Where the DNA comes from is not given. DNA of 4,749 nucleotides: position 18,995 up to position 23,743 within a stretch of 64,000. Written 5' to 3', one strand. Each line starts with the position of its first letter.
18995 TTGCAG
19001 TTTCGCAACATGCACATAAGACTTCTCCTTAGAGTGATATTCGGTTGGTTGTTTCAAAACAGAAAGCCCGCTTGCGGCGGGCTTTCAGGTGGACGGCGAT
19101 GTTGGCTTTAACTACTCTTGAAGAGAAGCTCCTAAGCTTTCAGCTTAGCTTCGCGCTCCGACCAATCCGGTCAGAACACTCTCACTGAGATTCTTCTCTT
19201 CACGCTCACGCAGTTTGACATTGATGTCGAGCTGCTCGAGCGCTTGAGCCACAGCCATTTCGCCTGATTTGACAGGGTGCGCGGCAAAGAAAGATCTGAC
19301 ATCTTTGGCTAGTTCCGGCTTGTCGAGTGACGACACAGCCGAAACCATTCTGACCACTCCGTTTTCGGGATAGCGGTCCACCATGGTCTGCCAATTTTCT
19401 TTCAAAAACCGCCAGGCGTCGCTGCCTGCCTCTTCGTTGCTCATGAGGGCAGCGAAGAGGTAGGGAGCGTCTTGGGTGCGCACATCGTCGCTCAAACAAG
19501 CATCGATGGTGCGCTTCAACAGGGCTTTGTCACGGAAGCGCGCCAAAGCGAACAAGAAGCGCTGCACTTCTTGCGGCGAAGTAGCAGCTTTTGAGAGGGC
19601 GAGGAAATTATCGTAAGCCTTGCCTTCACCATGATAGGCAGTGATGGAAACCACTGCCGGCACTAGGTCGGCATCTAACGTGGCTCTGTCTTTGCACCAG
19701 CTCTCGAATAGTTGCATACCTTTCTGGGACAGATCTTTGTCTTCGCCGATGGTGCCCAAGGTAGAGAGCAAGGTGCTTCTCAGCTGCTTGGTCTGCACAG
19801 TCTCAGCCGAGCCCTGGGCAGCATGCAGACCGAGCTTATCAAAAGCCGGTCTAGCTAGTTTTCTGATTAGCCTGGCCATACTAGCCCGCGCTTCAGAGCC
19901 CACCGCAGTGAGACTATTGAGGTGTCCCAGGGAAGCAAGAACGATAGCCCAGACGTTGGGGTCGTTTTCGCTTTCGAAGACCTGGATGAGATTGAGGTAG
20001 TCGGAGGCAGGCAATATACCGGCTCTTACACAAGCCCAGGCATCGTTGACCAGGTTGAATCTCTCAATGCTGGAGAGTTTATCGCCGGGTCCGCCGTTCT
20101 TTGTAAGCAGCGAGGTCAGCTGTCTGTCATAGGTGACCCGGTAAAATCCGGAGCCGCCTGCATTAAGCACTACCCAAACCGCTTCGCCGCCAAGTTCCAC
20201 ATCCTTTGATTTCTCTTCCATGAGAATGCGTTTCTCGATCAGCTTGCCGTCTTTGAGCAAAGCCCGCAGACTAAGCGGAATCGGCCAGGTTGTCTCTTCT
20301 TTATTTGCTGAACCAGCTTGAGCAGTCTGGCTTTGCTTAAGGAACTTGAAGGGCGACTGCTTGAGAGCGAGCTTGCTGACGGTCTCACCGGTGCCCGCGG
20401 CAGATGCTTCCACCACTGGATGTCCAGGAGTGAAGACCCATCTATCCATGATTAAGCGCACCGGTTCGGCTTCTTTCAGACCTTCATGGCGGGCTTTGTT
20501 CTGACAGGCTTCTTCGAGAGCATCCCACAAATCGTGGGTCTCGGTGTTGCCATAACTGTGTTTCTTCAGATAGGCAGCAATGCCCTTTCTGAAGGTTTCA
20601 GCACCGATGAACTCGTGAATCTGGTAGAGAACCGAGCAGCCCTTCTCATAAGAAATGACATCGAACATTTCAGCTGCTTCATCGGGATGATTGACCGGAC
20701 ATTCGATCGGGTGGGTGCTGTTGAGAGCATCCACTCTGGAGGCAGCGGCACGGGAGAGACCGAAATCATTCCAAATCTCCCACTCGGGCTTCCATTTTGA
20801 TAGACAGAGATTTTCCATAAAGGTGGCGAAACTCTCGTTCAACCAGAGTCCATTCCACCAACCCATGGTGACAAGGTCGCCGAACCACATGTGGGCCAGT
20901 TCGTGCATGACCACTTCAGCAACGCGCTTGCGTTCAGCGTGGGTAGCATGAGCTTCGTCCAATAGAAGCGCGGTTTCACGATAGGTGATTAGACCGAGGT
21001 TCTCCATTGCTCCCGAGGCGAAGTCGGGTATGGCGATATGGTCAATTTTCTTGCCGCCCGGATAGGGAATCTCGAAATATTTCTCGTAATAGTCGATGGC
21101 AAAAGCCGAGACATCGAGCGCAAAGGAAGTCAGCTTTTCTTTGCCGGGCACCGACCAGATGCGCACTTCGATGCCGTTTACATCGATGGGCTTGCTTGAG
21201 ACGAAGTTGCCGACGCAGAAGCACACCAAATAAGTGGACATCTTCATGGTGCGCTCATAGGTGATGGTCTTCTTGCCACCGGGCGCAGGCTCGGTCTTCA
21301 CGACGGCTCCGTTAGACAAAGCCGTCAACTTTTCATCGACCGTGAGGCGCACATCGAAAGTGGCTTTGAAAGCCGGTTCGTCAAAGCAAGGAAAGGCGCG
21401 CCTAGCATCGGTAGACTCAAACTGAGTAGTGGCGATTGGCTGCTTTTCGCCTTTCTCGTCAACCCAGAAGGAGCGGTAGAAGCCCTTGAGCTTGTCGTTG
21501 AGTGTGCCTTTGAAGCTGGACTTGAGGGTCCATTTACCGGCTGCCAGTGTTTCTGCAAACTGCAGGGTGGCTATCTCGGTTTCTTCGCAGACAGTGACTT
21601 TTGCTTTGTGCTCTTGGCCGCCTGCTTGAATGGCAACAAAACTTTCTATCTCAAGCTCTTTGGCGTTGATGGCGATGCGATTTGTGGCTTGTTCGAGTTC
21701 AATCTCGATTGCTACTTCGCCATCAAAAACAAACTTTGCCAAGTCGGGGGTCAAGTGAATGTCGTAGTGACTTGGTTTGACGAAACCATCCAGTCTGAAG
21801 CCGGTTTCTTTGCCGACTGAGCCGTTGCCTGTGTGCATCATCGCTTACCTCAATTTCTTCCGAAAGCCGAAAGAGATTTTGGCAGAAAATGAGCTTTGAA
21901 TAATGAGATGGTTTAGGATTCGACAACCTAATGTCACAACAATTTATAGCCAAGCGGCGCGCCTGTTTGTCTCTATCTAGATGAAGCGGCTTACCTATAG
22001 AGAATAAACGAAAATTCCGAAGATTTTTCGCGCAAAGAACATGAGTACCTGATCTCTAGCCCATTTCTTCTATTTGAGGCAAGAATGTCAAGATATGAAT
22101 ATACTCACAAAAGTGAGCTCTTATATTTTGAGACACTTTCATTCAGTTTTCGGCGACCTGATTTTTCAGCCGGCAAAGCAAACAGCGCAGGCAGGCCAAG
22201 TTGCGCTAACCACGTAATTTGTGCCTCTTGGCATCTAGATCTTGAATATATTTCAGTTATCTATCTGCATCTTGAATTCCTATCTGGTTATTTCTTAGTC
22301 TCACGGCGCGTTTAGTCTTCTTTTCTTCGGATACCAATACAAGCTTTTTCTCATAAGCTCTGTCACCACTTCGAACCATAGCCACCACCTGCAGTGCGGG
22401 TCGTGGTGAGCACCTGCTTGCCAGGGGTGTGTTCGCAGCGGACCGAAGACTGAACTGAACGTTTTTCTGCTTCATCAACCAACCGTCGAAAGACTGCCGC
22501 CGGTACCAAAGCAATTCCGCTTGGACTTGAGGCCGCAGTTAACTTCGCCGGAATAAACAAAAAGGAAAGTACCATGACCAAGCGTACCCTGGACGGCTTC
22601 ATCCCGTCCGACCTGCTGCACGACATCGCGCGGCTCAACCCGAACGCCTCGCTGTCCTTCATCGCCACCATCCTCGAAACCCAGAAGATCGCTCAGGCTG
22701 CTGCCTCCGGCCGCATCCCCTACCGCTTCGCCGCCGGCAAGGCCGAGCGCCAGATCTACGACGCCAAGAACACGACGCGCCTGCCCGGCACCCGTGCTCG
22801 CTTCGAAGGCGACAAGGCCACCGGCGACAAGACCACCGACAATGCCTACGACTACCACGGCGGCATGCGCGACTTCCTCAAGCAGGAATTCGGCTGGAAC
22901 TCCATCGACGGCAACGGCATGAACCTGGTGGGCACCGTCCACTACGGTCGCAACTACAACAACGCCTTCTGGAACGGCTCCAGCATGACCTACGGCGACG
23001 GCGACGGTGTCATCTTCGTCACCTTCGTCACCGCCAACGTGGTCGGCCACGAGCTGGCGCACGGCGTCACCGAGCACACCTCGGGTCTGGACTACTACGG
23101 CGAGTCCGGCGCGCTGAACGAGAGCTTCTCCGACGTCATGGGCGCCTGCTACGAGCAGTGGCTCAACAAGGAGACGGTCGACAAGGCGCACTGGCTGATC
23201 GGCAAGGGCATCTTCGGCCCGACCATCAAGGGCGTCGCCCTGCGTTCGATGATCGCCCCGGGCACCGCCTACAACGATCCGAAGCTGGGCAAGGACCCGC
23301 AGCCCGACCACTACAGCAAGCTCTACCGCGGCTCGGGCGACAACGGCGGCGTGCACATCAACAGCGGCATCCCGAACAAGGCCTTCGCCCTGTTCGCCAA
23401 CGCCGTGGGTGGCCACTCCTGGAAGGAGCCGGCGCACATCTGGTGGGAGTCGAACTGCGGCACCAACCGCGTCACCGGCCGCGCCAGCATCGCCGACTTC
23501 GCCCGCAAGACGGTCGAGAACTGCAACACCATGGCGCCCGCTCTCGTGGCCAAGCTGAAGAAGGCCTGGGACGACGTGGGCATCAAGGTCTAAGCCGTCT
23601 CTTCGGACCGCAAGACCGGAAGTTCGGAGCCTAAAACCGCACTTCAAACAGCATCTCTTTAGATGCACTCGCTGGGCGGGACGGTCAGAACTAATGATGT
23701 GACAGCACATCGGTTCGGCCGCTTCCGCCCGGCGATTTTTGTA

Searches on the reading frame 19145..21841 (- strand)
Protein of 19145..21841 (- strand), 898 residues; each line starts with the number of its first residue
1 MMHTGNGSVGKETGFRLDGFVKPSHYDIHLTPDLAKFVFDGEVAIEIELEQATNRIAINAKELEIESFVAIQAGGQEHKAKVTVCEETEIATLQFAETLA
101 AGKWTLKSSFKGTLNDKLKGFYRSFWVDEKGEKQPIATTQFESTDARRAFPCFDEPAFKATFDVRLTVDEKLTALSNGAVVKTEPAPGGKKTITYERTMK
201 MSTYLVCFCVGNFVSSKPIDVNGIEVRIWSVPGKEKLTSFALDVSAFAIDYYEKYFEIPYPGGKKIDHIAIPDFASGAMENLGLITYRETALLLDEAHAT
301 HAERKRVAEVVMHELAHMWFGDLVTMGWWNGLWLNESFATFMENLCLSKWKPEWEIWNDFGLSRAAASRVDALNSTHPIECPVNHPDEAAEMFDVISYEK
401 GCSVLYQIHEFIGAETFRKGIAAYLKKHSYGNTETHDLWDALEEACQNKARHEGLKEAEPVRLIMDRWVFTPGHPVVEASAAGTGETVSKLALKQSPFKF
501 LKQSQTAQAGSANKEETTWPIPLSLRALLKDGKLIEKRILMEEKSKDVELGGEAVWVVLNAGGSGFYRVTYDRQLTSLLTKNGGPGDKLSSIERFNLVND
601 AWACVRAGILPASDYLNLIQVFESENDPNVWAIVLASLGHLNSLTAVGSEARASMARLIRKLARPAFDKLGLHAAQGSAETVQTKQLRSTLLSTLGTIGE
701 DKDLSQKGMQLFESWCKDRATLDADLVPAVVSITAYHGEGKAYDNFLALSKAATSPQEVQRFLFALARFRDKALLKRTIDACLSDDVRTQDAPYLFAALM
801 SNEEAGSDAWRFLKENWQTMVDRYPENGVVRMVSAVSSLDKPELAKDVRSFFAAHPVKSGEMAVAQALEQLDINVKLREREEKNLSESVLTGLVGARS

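Call 4: search_protein_families(library=pfam, proteins=[window:19145-21841:-], max_evalue=0.1)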
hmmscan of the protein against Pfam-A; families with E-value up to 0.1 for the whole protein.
window:19145-21841:- (898 aa): 5 families
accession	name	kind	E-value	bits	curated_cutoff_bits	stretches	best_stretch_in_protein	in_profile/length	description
PF01433.26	Peptidase_M1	-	3e-76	256.3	27.7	1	240-468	1-218/218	Peptidase family M1 domain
PF11838.14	ERAP1_C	-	5.2e-73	246.7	38.2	1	556-871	1-316/318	ERAP1-like C-terminal domain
PF17900.6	Peptidase_M1_N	-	3.4e-55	187.5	25.8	1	22-205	1-186/186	Peptidase M1 N-terminal domain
PF10263.15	SprT-like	-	0.021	15.1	25.6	1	283-320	34-74/108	SprT-like family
PF10023.15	Aminopep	-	0.058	13.2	25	0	302-351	145-188/322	Putative aminopeptidase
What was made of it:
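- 19145..21841 (-): Neighbour: M1 aminopeptidase (898 aa), divergently transcribed from the M4 gene. Pfam Peptidase_M1_N, M1 and ERAP1_C (call 4).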

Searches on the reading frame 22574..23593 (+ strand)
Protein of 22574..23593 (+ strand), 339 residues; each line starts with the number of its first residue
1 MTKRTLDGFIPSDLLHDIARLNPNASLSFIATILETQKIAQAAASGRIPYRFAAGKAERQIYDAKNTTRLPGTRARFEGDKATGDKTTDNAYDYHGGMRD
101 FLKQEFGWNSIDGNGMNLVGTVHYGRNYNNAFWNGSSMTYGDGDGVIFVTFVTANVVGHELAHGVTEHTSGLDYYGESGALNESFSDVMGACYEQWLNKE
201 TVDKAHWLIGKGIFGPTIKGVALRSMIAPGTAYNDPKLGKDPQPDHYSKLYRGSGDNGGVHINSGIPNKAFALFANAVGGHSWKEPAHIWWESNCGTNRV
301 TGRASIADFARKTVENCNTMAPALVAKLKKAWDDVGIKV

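Call 4: search_protein_families(library=pfam, proteins=[window:22574-23593:+], max_evalue=0.1)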
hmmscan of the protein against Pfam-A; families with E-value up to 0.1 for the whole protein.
window:22574-23593:+ (339 aa): 2 families
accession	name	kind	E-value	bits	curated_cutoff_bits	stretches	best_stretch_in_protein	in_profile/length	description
PF02868.21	Peptidase_M4_C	-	2.4e-42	145.1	24.4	1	170-337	1-165/165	Thermolysin metallopeptidase, alpha-helical domain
PF01447.24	Peptidase_M4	-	6.6e-27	95.2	22.4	1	59-167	31-145/145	Thermolysin metallopeptidase, catalytic domain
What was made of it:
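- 22574..23593 (+): Neighbour: protealysin-like M4 metalloprotease, 339 aa, no signal peptide. Pfam Peptidase_M4 and M4_C (call 4).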

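Call 7: search_protein_families(library=ncbifam, proteins=[window:22574-23593:+], max_evalue=0.1)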
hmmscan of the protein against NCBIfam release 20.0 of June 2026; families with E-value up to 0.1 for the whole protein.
window:22574-23593:+ (339 aa): 2 families
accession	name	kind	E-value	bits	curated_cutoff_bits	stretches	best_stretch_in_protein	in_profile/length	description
NF045902.1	MetaloprotProALeg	equivalog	6.9e-30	104.2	900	1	111-279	328-479/539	zinc metalloprotease ProA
NF047971.1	ThermolysLepto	equivalog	2.3e-11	42.6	1350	1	150-274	429-544/776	M4 family metalopeptidase thermolysin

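Call 18: search_protein_families(library=padloc, proteins=[window:22574-23593:+], max_evalue=0.1)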
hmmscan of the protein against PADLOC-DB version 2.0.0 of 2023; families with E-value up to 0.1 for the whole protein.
window:22574-23593:+ (339 aa): 0 families

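Call 41: search_solved_structures(query=window:22574-23593:+, max_evalue=0.00001, show_alignments=1)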
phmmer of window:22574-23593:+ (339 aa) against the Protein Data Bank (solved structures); distinct sequences matched with E-value up to 0.00001: 24.
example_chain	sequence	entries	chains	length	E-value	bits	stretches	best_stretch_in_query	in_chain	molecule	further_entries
2vqx_A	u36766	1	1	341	2.7e-89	303.2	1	53-337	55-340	METALLOPROTEINASE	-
4b52_A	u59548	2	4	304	1.1e-57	199.2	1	61-277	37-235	BACILLOLYSIN | Gentlyase metalloprotease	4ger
1npc_A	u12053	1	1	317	3.1e-49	171.4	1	61-277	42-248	NEUTRAL PROTEASE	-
1esp_A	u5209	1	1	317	1.7e-48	169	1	61-277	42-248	NEUTRAL PROTEASE MUTANT E144S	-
5fxn_A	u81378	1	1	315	5.9e-46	160.6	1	61-276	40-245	THERMOLYSIN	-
1fj3_A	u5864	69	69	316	6e-46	160.6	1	61-276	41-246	THERMOLYSIN | PROTEIN (THERMOLYSIN)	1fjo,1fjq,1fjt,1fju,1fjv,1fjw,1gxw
1kei_A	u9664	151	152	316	6.2e-46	160.6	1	61-276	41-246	Thermolysin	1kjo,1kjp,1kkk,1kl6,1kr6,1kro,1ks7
4m65_A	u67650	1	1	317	2.5e-45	158.6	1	61-279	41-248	Thermolysin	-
5a3y_A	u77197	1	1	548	2.6e-45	158.5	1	61-276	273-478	THERMOLYSIN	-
1bqb_A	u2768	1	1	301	1.8e-31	113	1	94-337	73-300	PROTEIN (AUREOLYSIN)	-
7skl_A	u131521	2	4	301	2.6e-31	112.5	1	94-337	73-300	Zinc metalloproteinase aureolysin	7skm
6ya1_A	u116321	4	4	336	4.8e-25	91.9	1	109-277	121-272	Zinc metalloproteinase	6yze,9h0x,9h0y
7ecc_A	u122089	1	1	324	1.3e-23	87.2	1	118-282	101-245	M4 family peptidase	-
3nqx_A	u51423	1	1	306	1.1e-22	84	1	117-282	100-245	Secreted metalloprotease Mcp02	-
3nqy_B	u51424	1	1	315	9.3e-22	81.1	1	117-282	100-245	Secreted metalloprotease Mcp02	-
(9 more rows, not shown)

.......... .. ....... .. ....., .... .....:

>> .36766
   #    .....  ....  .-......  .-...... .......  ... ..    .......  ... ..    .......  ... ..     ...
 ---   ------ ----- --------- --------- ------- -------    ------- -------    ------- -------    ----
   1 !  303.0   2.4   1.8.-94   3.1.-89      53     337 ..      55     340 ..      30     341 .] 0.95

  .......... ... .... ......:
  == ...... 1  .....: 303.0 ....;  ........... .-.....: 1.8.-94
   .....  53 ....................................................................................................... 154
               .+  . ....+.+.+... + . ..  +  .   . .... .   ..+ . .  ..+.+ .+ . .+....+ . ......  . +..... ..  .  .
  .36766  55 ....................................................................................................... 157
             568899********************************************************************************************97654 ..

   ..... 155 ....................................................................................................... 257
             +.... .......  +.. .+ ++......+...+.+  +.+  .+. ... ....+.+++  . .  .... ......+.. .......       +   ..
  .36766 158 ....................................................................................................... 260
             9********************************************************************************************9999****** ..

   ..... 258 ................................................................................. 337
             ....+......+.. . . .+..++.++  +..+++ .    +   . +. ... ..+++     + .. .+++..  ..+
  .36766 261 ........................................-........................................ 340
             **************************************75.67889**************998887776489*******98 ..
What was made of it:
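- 22574..23593 (+): Best PDB hit 2vqx_A, 341 aa, E 2.7e-89 (call 41).
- The M4 neighbour is protealysin-like (call 41).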
